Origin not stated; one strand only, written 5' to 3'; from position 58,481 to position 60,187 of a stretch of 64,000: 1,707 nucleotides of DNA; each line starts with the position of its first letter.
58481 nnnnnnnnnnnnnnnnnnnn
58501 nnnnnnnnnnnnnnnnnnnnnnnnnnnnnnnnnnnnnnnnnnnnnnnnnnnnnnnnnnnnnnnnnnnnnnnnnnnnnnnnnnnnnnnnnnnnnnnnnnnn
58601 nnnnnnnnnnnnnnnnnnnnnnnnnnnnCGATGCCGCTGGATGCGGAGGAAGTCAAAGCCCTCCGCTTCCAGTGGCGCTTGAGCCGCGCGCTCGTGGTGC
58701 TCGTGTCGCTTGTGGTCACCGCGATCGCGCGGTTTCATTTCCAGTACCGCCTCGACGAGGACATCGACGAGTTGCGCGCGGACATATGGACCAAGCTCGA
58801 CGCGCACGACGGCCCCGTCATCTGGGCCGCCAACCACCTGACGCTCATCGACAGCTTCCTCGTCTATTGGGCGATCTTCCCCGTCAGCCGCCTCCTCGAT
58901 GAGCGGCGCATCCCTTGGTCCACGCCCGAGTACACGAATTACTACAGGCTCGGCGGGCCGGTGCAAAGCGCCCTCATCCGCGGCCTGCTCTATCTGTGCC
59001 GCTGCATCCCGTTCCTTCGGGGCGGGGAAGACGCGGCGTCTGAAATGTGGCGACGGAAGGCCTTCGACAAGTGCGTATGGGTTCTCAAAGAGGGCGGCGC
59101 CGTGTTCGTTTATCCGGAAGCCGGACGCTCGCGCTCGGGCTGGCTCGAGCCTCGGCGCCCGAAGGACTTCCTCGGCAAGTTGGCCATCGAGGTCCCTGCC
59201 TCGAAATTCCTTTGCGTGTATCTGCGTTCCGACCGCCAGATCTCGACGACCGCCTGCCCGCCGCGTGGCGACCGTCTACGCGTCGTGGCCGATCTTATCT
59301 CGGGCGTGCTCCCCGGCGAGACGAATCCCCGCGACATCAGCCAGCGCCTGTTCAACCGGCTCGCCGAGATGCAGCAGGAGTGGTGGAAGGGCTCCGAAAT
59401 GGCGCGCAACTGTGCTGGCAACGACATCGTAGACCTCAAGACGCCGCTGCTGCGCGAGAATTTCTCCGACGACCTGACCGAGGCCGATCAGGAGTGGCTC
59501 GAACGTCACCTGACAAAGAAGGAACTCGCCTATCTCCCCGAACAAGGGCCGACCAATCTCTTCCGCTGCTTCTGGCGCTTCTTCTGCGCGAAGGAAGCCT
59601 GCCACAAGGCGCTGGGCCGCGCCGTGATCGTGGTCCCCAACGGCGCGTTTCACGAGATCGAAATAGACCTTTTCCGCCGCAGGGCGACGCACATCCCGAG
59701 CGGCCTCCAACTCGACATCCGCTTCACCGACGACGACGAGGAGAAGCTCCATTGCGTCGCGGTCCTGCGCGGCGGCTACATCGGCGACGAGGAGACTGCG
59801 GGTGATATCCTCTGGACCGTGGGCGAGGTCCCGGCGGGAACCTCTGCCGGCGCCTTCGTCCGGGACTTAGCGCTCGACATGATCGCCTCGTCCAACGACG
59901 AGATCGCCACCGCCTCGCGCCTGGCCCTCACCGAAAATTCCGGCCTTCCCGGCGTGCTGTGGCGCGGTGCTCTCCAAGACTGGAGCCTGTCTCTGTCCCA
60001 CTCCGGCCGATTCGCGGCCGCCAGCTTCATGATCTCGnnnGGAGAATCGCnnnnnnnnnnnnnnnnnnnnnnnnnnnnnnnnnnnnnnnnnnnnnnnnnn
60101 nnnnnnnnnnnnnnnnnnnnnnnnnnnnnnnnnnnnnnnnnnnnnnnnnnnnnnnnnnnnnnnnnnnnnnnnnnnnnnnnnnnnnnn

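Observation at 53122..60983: Self-contained FAS II-like lipid cluster with no canonical ACP, ending in an acyltransferase-PPTase fusion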

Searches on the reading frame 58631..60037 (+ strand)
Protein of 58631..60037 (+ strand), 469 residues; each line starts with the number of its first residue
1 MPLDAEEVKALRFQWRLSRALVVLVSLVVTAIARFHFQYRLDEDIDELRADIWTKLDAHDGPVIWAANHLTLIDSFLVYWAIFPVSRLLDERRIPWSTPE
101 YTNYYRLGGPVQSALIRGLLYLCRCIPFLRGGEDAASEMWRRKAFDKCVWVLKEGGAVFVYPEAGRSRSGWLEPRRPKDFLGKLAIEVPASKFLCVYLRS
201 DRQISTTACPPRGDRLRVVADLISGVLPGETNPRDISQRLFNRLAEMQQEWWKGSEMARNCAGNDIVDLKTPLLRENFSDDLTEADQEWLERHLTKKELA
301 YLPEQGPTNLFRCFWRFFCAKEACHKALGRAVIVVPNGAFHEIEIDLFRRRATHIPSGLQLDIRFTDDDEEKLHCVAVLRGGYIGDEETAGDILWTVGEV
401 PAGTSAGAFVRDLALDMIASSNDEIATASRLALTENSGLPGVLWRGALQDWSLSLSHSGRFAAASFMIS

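Call 4: search_protein_families(library=pfam, proteins=[window:58631-60037:+], max_evalue=0.01)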
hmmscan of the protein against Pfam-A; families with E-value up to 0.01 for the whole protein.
window:58631-60037:+ (469 aa): 2 families
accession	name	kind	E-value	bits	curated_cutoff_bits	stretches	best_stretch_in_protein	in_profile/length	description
PF01648.25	ACPS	-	6.6e-09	36.2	25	1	263-354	3-85/111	4'-phosphopantetheinyl transferase superfamily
PF01553.26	Acyltransferase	-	1.8e-07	31.5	23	1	60-188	13-122/132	Acyltransferase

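Call 5: search_protein_families(library=ncbifam, proteins=[window:58631-60037:+], max_evalue=0.01)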
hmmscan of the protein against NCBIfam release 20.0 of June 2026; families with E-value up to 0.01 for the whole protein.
window:58631-60037:+ (469 aa): 4 families
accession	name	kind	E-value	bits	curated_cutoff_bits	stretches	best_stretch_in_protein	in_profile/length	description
TIGR00556.1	pantethn_trn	domain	3.3e-05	24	45.35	1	278-345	15-80/128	phosphopantetheine--protein transferase domain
TIGR00516.1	acpS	equivalog_domain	0.0029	17.9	59.8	0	286-345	23-78/125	holo-ACP synthase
NF011250.0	PRK14656.1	equivalog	0.0047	17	175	0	263-331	6-66/126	holo-[acyl-carrier-protein] synthase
NF004548.0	PRK05892.1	equivalog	0.0091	15.9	126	0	351-389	79-117/158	nucleoside diphosphate kinase regulator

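Call 6: find_encoding_contigs(protein=window:58631-60037:+, flank=10000, max_places=6)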
Protein window:58631-60037:+ (469 aa): 5 contigs read that carry it; 4 places shown.
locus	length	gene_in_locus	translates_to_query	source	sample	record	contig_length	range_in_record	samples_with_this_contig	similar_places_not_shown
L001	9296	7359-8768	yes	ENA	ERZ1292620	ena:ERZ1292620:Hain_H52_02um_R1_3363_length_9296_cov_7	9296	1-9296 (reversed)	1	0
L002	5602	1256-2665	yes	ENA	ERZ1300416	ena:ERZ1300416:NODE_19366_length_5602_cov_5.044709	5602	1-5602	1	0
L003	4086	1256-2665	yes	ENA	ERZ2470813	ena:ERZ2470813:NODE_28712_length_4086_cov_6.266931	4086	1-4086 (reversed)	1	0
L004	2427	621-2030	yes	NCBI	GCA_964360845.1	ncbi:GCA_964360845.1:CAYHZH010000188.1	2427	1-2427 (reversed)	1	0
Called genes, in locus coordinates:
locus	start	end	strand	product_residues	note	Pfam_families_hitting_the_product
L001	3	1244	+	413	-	?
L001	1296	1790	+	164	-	-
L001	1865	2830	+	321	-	PF00106:adh_short (weak), PF12241:Enoyl_reductase, PF00106:adh_short (weak), PF13561:adh_short_C2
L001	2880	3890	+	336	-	PF08541:ACP_syn_III_C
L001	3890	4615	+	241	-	PF00106:adh_short, PF23441:SDR (weak), PF13561:adh_short_C2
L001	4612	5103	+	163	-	PF22817:ApeP-like (weak), PF07977:FabA, PF22818:ApeI-like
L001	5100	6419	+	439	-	PF00109:ketoacyl-synt, PF02801:Ketoacyl-synt_C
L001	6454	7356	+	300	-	-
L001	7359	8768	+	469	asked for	PF01553:Acyltransferase (weak), PF01648:ACPS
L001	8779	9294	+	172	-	?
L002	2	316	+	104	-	?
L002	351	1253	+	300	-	-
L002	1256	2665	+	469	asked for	PF01553:Acyltransferase (weak), PF01648:ACPS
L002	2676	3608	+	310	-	PF00698:Acyl_transf_1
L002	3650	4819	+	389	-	PF00202:Aminotran_3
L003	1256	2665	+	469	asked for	PF01553:Acyltransferase (weak), PF01648:ACPS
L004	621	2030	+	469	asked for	PF01553:Acyltransferase (weak), PF01648:ACPS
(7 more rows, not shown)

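Call 9: find_homologous_proteins(query=window:58631-60037:+, max_evalue=0.001)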
Query window:58631-60037:+ (469 aa): 156 proteins with E <= 0.001 among 8000 candidates; the best 120 are listed.
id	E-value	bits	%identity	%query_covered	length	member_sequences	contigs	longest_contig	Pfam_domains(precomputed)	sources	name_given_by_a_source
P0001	0.0e+0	1021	93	100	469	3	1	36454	PF01648.26,PF01553.27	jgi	jgi:phosphopantetheinyl transferase (holo-ACP synthase)/1-acyl-sn-glycerol-3-phosphate acyltransfera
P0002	6.3e-290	980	89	100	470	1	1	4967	PF01648.26,PF01553.27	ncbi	-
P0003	5.4e-288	973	88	100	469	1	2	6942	PF01648.26,PF01553.27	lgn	-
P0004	6.4e-286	967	87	100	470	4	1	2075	PF01648.26,PF01553.27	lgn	-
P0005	3.1e-283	958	86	100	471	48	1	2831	PF01648.26,PF01553.27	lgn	-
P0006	8.5e-282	953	86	100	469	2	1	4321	PF01648.26,PF01553.27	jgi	jgi:1-acyl-sn-glycerol-3-phosphate acyltransferase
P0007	5.3e-281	950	87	100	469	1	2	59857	PF01648.26,PF01553.27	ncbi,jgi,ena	-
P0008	4.6e-278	941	85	100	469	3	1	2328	PF01648.26,PF01553.27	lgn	-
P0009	6.7e-278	940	85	100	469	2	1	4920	PF01648.26,PF01553.27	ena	-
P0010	1.5e-277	939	84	100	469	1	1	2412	PF01648.26,PF01553.27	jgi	-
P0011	1.7e-277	939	85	100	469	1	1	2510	PF01648.26,PF01553.27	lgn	-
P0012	1.0e-276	936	85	100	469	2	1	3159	PF01648.26,PF01553.27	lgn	-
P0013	1.6e-276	936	85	100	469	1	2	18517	PF01648.26,PF01553.27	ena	-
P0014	2.9e-274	928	85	100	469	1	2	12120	PF01648.26,PF01553.27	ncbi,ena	-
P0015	7.7e-274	927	84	100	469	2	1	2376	PF01648.26,PF01553.27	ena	-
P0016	9.4e-273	923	82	100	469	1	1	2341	PF01648.26,PF01553.27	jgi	jgi:phosphopantetheinyl transferase (holo-ACP synthase)/1-acyl-sn-glycerol-3-phosphate acyltransfera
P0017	1.2e-271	919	83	100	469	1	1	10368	PF01648.26,PF01553.27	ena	-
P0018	6.6e-268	907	81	100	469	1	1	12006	PF01648.26,PF01553.27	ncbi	-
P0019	7.6e-268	907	82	100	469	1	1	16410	PF01648.26,PF01553.27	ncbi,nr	ncbi:MAG: 4'-phosphopantetheinyl transferase superfamily protein [Elusimicrobia bacterium]|nr:4'-pho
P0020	1.8e-266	902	80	100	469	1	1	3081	PF01648.26,PF01553.27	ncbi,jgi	jgi:phosphopantetheinyl transferase (holo-ACP synthase)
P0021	6.7e-263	891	80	100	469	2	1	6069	PF01648.26,PF01553.27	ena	-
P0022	8.0e-263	890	79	100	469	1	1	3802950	PF01648.26,PF01553.27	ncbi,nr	ncbi:MAG: 4'-phosphopantetheinyl transferase superfamily protein [Elusimicrobiota bacterium]|nr:MAG:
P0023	4.6e-261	885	80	100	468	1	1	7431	PF01648.26,PF01553.27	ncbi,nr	ncbi:MAG: 4'-phosphopantetheinyl transferase superfamily protein [Elusimicrobia bacterium]|nr:4'-pho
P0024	5.0e-261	884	79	100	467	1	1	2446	PF01648.26,PF01553.27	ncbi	-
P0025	2.3e-259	879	80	100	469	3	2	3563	PF01648.26,PF01553.27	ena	-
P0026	9.6e-257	870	78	100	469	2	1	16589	PF01648.26,PF01553.27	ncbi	-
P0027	1.5e-256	870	78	100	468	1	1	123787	PF01648.26,PF01553.27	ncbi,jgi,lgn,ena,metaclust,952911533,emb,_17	jgi:1-acyl-sn-glycerol-3-phosphate acyltransferase/phosphopantetheinyl transferase (holo-ACP synthas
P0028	1.8e-255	866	78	100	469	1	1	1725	PF01648.26,PF01553.27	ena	-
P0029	2.3e-254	862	77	100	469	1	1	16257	PF01648.26,PF01553.27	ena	-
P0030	7.0e-248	841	75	100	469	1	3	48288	PF01648.26,PF01553.27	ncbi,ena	ncbi:MAG: 4'-phosphopantetheinyl transferase superfamily protein [Elusimicrobiota bacterium]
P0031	9.8e-243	824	73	100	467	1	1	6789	PF01648.26,PF01553.27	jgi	jgi:phosphopantetheinyl transferase (holo-ACP synthase)/1-acyl-sn-glycerol-3-phosphate acyltransfera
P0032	1.9e-239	813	72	100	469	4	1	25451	PF01648.26,PF01553.27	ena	-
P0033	6.6e-239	812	72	100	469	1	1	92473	PF01648.26,PF01553.27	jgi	jgi:phosphopantetheinyl transferase (holo-ACP synthase)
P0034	2.3e-237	806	71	100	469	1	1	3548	PF01648.26,PF01553.27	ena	-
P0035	3.5e-237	806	72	100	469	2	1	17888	PF01648.26,PF01553.27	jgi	jgi:1-acyl-sn-glycerol-3-phosphate acyltransferase/phosphopantetheinyl transferase (holo-ACP synthas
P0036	4.4e-237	806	72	100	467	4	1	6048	PF01648.26,PF01553.27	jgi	-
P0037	5.1e-237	805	73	100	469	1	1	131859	PF01648.26,PF01553.27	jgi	jgi:1-acyl-sn-glycerol-3-phosphate acyltransferase/phosphopantetheinyl transferase (holo-ACP synthas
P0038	5.2e-237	805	72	100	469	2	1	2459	PF01648.26,PF01553.27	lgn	-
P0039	9.3e-237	804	73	100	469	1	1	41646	PF01648.26,PF01553.27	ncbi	ncbi:MAG: 4'-phosphopantetheinyl transferase superfamily protein [Elusimicrobiota bacterium]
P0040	2.2e-236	803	71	100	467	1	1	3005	PF01648.26,PF01553.27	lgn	-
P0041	2.5e-236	803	72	100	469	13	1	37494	PF01648.26,PF01553.27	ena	-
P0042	1.1e-235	801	73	100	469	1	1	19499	PF01648.26,PF01553.27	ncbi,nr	ncbi:MAG: 4'-phosphopantetheinyl transferase superfamily protein [Elusimicrobia bacterium]|nr:4'-pho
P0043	1.9e-235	800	72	100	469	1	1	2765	PF01648.26,PF01553.27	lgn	-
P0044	3.3e-235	799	72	100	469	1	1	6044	PF01648.26,PF01553.27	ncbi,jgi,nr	ncbi:MAG TPA: 4'-phosphopantetheinyl transferase superfamily protein [Elusimicrobiota bacterium]|jgi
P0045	3.9e-235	799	72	100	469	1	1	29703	PF01648.26,PF01553.27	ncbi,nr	ncbi:MAG: hypothetical protein A2V88_09950 [Elusimicrobia bacterium RBG_16_66_12]|nr:MAG: hypothetic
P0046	6.6e-235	798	71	100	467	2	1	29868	PF01648.26,PF01553.27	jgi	jgi:phosphopantetheinyl transferase (holo-ACP synthase)/1-acyl-sn-glycerol-3-phosphate acyltransfera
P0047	3.7e-232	789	71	100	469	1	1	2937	PF01648.26,PF01553.27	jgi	jgi:phosphopantetheinyl transferase (holo-ACP synthase)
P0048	1.1e-231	788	71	100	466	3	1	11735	PF01648.26,PF01553.27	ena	-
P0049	2.3e-231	787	71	100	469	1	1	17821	PF01648.26,PF01553.27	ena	-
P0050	1.4e-230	784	70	100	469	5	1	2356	PF01648.26,PF01553.27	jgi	jgi:1-acyl-sn-glycerol-3-phosphate acyltransferase/phosphopantetheinyl transferase (holo-ACP synthas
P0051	6.8e-230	782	71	100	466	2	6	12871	PF01648.26,PF01553.27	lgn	-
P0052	4.3e-229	779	70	100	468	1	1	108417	PF01648.26,PF01553.27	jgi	jgi:1-acyl-sn-glycerol-3-phosphate acyltransferase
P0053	1.9e-227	774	70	100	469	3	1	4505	PF01648.26,PF01553.27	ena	-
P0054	1.6e-226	771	70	100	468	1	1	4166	PF01648.26,PF01553.27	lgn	-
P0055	8.4e-226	768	68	100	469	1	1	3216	PF01648.26,PF01553.27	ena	-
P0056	8.1e-225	765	69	100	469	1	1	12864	PF01648.26,PF01553.27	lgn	-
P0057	1.3e-224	764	68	100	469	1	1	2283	PF01648.26,PF01553.27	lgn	-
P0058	7.0e-224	762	70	100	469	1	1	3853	PF01648.26,PF01553.27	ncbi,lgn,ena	-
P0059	9.0e-224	762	69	100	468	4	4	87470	PF01648.26,PF01553.27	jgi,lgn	-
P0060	2.7e-223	760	70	100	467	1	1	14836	PF01648.26,PF01553.27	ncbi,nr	ncbi:MAG: 4'-phosphopantetheinyl transferase superfamily protein [Elusimicrobiota bacterium]|nr:4'-p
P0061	3.1e-223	760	68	100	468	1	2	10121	PF01648.26,PF01553.27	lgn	-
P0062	6.3e-223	759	71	100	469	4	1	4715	PF01648.26,PF01553.27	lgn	-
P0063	6.8e-223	759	69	100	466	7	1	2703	PF01648.26,PF01553.27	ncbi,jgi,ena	jgi:phosphopantetheinyl transferase (holo-ACP synthase)/1-acyl-sn-glycerol-3-phosphate acyltransfera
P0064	2.9e-220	750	68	100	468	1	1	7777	PF01648.26,PF01553.27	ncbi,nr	ncbi:MAG: 4'-phosphopantetheinyl transferase superfamily protein [Elusimicrobia bacterium]|nr:4'-pho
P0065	4.5e-220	749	69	100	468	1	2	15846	PF01648.26,PF01553.27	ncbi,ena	-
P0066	1.1e-219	748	69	100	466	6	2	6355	PF01648.26,PF01553.27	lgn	-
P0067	1.6e-219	748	69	100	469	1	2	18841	PF01648.26,PF01553.27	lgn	-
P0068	1.7e-219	747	68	100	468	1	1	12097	PF01648.26,PF01553.27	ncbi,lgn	-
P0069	2.5e-219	747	68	100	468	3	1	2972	PF01648.26,PF01553.27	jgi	jgi:1-acyl-sn-glycerol-3-phosphate acyltransferase/phosphopantetheinyl transferase (holo-ACP synthas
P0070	2.7e-218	744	71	92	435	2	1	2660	PF01648.26,PF01553.27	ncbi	ncbi:MAG: 1-acyl-sn-glycerol-3-phosphate acyltransferase, partial [Elusimicrobiota bacterium]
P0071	1.3e-217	741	68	100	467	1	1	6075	PF01648.26,PF01553.27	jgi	jgi:phosphopantetheinyl transferase (holo-ACP synthase)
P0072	5.5e-217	739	66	100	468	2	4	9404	PF01648.26,PF01553.27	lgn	-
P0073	7.2e-217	739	67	100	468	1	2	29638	PF01648.26,PF01553.27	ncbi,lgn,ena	-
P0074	1.5e-216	738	66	100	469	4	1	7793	PF01648.26,PF01553.27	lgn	-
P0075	2.3e-215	734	67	100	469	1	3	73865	PF01648.26,PF01553.27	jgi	jgi:phosphopantetheinyl transferase (holo-ACP synthase)/1-acyl-sn-glycerol-3-phosphate acyltransfera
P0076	2.5e-215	734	66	100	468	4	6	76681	PF01648.26,PF01553.27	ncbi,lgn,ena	-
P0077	1.6e-213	728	68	100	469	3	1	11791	PF01648.26,PF01553.27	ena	-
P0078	1.7e-212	724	67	100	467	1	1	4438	PF01648.26,PF01553.27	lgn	-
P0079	4.3e-195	667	63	100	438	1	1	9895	PF01648.26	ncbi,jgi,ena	jgi:phosphopantetheinyl transferase (holo-ACP synthase)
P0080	8.3e-190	650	60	100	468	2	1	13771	PF01648.26,PF01553.27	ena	-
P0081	8.3e-189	646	69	84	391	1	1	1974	PF01648.26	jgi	jgi:phosphopantetheinyl transferase (holo-ACP synthase)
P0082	3.4e-188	644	58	100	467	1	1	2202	PF01648.26,PF01553.27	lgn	-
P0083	4.1e-184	631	59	100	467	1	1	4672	PF01648.26,PF01553.27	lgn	-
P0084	4.7e-184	631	59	99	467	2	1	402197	PF01648.26,PF01553.27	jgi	jgi:1-acyl-sn-glycerol-3-phosphate acyltransferase/phosphopantetheinyl transferase (holo-ACP synthas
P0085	1.1e-182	626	59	94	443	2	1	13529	PF01648.26,PF01553.27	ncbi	ncbi:MAG: hypothetical protein A3J74_04145, partial [Elusimicrobia bacterium RIFCSPHIGHO2_02_FULL_57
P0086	5.4e-182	624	58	100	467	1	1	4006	PF01648.26,PF01553.27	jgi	jgi:1-acyl-sn-glycerol-3-phosphate acyltransferase/phosphopantetheinyl transferase (holo-ACP synthas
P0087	5.3e-181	621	58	100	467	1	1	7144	PF01648.26,PF01553.27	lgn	-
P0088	4.9e-180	617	59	100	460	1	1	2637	PF01648.26,PF01553.27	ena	-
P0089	8.0e-180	617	58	100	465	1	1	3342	PF01553.27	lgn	-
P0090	3.2e-179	615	58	100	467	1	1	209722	PF01648.26,PF01553.27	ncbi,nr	ncbi:MAG: 1-acyl-sn-glycerol-3-phosphate acyltransferase [Elusimicrobia bacterium]|nr:1-acyl-sn-glyc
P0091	7.5e-179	613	59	100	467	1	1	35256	PF01648.26,PF01553.27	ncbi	-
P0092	8.5e-179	613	57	100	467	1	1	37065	PF01553.27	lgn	-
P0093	2.6e-178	612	57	100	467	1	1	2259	PF01648.26,PF01553.27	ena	-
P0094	2.9e-178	612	58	100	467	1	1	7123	PF01648.26,PF01553.27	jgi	-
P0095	6.6e-178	610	57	100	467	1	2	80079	PF01648.26,PF01553.27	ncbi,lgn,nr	ncbi:MAG: 1-acyl-sn-glycerol-3-phosphate acyltransferase [Elusimicrobia bacterium]|nr:1-acyl-sn-glyc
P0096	1.1e-177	610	58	100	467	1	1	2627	PF01553.27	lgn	-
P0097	2.8e-177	608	57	100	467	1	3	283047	PF01648.26,PF01553.27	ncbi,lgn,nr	ncbi:MAG: 1-acyl-sn-glycerol-3-phosphate acyltransferase [Elusimicrobia bacterium]|nr:1-acyl-sn-glyc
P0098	3.5e-177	608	57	96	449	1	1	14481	PF01648.26,PF01553.27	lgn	-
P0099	1.9e-176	606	57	100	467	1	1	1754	PF01648.26,PF01553.27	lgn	-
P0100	3.6e-176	605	57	100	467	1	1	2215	PF01648.26,PF01553.27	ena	-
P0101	6.2e-176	604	56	100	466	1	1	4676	PF01648.26,PF01553.27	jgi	jgi:phosphopantetheinyl transferase (holo-ACP synthase)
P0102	6.4e-176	604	56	100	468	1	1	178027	PF01648.26,PF01553.27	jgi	jgi:1-acyl-sn-glycerol-3-phosphate acyltransferase/phosphopantetheinyl transferase (holo-ACP synthas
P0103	1.3e-175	603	57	100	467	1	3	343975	PF01648.26,PF01553.27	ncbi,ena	-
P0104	5.8e-175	601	56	100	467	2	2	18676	PF01648.26,PF01553.27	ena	-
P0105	1.2e-174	600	57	100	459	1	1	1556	PF01648.26,PF01553.27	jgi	jgi:1-acyl-sn-glycerol-3-phosphate acyltransferase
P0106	1.5e-174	599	57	100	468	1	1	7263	PF01648.26,PF01553.27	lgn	-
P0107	1.8e-174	599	58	100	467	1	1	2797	PF01648.26,PF01553.27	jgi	jgi:1-acyl-sn-glycerol-3-phosphate acyltransferase/phosphopantetheinyl transferase (holo-ACP synthas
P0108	4.8e-174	598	58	100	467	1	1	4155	PF01648.26,PF01553.27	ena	-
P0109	1.6e-173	596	57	100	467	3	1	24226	PF01648.26,PF01553.27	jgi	jgi:1-acyl-sn-glycerol-3-phosphate acyltransferase/phosphopantetheinyl transferase (holo-ACP synthas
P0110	2.8e-173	595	56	100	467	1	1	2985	PF01648.26,PF01553.27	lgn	-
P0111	3.3e-173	595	58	98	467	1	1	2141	PF01648.26,PF01553.27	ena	-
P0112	3.4e-173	595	56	97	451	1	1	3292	PF01648.26,PF01553.27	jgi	jgi:1-acyl-sn-glycerol-3-phosphate acyltransferase/phosphopantetheinyl transferase (holo-ACP synthas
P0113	2.2e-172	592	57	98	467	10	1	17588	PF01648.26,PF01553.27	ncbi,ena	-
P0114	4.2e-172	591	57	94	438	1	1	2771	PF01553.27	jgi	-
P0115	8.9e-172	590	55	100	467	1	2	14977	PF01648.26,PF01553.27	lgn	-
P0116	1.7e-171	589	56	100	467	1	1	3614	PF01648.26,PF01553.27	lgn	-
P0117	7.7e-171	587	57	99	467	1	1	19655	PF01648.26,PF01553.27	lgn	-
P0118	8.7e-171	587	56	100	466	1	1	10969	PF01648.26,PF01553.27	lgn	-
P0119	1.0e-170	587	55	100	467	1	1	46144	PF01553.27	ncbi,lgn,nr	ncbi:MAG: 1-acyl-sn-glycerol-3-phosphate acyltransferase [Elusimicrobia bacterium]|nr:1-acyl-sn-glyc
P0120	3.0e-170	585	57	100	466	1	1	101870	PF01648.26,PF01553.27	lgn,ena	-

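Call 13: find_encoding_contigs(protein=P0022, flank=10000, max_places=2)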
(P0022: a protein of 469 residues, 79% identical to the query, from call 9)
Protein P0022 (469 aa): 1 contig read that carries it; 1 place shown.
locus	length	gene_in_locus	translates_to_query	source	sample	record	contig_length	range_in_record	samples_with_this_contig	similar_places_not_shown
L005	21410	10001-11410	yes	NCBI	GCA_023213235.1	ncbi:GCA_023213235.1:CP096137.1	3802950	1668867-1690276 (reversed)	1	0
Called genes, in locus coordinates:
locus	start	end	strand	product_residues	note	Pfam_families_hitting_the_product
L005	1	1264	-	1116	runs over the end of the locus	-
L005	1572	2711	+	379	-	PF00082:Peptidase_S8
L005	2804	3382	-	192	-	-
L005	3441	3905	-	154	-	-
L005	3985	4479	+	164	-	-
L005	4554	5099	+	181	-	PF00106:adh_short (weak)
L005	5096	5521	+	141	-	PF00106:adh_short, PF12241:Enoyl_reductase, PF13561:adh_short_C2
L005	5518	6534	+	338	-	PF08541:ACP_syn_III_C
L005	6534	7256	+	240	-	PF00106:adh_short, PF08659:KR (weak), PF13561:adh_short_C2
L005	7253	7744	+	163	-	PF22817:ApeP-like (weak), PF07977:FabA, PF22818:ApeI-like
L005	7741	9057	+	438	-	PF00109:ketoacyl-synt, PF02801:Ketoacyl-synt_C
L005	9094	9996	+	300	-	-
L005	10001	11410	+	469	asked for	PF01553:Acyltransferase (weak), PF01648:ACPS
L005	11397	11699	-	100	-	-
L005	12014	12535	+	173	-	-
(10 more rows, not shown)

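Call 14: find_encoding_contigs(protein=P0097, flank=10000, max_places=2)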
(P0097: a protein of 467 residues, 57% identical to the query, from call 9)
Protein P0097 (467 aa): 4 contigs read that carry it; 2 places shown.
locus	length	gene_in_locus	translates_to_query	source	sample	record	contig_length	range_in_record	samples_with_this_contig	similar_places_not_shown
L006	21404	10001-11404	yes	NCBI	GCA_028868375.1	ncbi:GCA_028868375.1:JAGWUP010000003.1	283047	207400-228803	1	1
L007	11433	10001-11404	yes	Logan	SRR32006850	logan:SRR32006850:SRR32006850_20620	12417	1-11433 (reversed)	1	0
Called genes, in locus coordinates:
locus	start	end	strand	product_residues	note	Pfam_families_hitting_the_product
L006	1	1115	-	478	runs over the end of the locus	PF05140:ResB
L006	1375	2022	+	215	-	-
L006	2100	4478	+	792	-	PF01636:APH (faint), PF00069:Pkinase, PF07714:PK_Tyr_Ser-Thr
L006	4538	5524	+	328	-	PF00106:adh_short, PF13561:adh_short_C2, PF12241:Enoyl_reductase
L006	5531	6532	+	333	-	PF08541:ACP_syn_III_C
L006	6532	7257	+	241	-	PF00106:adh_short, PF13561:adh_short_C2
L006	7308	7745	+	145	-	PF07977:FabA, PF22818:ApeI-like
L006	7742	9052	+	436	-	PF00109:ketoacyl-synt, PF02801:Ketoacyl-synt_C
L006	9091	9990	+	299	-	-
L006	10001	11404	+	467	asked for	PF01553:Acyltransferase, PF01648:ACPS (weak)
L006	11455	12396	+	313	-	PF00698:Acyl_transf_1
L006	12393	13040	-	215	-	PF06508:QueC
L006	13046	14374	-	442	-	PF01565:FAD_binding_4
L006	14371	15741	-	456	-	PF00890:FAD_binding_2 (faint), PF01266:DAO (weak), PF01494:FAD_binding_3, PF04820:Trp_halogenase, PF12831:FAD_oxidored, PF13450:NAD_binding_8 (faint), PF01266:DAO (weak), PF04820:Trp_halogenase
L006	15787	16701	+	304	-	-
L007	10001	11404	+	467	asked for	PF01553:Acyltransferase, PF01648:ACPS (weak)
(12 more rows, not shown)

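Call 61: search_solved_structures(query=window:58631-60037:+, max_evalue=1, show_alignments=2)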
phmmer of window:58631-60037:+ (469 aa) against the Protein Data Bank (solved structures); distinct sequences matched with E-value up to 1: 0.

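Call 76: find_encoding_contigs(protein=P0027, flank=2000, max_places=1)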
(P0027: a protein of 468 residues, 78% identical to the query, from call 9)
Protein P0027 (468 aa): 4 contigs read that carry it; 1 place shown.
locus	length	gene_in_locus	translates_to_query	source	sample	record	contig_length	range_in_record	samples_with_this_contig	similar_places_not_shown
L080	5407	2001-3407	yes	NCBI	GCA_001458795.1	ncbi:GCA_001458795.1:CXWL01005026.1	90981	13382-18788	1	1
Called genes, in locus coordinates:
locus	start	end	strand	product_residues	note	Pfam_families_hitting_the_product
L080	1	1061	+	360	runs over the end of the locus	PF00109:ketoacyl-synt, PF02801:Ketoacyl-synt_C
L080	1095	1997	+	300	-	-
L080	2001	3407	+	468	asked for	PF01553:Acyltransferase (weak), PF01648:ACPS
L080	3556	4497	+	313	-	PF00698:Acyl_transf_1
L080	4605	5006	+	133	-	PF13560:HTH_31 (weak), PF01381:HTH_3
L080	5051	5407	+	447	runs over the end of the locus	PF00202:Aminotran_3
